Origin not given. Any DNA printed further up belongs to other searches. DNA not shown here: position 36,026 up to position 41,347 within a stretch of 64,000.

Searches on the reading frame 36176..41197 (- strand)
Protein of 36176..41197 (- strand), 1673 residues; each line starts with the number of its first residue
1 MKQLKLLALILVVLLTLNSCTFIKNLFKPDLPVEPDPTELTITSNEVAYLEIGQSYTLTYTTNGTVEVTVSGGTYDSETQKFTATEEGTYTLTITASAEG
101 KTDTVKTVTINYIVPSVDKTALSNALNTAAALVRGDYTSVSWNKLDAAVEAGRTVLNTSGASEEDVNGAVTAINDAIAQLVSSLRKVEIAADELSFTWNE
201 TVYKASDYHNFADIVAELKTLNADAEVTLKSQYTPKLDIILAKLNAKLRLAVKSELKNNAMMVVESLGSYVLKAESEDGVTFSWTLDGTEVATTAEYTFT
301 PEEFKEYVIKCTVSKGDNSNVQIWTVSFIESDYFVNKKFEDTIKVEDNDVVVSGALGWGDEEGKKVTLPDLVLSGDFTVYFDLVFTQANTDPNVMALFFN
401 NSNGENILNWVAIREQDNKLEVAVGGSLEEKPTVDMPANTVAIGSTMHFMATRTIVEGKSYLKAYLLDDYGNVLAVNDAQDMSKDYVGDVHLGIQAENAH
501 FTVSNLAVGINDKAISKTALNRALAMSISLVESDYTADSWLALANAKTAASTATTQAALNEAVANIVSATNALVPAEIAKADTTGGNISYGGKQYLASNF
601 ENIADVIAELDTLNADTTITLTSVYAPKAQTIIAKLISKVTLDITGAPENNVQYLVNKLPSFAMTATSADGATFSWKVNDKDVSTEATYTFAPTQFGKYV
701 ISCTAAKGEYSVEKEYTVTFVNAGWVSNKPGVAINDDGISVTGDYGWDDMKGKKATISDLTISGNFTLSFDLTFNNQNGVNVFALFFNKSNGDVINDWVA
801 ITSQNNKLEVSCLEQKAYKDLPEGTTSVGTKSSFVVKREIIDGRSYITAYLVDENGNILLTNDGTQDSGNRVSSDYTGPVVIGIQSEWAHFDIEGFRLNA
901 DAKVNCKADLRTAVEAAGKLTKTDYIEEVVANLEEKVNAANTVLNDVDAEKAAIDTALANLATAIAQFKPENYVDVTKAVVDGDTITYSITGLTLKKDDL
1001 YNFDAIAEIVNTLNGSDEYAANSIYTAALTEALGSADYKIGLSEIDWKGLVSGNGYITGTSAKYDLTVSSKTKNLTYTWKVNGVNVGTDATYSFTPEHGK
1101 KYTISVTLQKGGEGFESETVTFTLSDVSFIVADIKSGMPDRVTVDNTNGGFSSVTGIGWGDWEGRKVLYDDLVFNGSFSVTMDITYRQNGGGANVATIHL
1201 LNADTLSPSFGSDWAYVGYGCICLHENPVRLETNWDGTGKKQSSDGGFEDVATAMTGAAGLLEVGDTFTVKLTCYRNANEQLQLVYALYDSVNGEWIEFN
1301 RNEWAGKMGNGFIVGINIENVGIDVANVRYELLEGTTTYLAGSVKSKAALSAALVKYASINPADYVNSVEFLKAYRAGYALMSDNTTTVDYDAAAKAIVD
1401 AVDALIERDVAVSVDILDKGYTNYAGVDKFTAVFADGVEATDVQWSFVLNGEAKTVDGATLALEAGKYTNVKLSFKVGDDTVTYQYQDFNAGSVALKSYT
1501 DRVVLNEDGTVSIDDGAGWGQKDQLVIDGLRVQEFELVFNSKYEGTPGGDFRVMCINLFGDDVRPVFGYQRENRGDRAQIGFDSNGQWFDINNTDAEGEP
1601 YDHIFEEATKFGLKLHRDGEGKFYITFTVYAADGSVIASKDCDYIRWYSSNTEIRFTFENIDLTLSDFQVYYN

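Call 7: search_protein_families(library=pfam, max_evalue=0.01, proteins=[window:36176-41197:-])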
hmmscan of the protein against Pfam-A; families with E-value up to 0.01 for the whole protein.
window:36176-41197:- (1673 aa): 5 families
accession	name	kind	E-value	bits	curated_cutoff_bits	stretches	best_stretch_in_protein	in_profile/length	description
PF16820.11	PKD_3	-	7.9e-18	64.5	26.3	3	662-702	23-63/68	PKD-like domain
PF07554.19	FIVAR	-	3.6e-13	50.4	29.2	2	118-180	1-70/71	FIVAR domain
PF06832.18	BiPBP_C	-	2.3e-09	37.4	26.8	0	642-710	12-85/90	Penicillin-Binding Protein C-terminus Family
PF07679.22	I-set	-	0.0075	16.7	23.7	0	62-102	24-83/90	Immunoglobulin I-set domain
PF02019.24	WIF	-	0.0096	16.1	25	0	1054-1083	23-52/131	WIF domain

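Call 47: search_protein_families(library=ncbifam, max_evalue=0.01, proteins=[window:36176-41197:-])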
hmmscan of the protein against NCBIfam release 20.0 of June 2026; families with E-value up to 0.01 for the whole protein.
window:36176-41197:- (1673 aa): 1 family
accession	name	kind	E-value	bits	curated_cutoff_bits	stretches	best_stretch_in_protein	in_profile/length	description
NF046019.1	ZmpB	exception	4.2e-08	30.9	3000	1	110-186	537-613/1969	zinc metalloprotease B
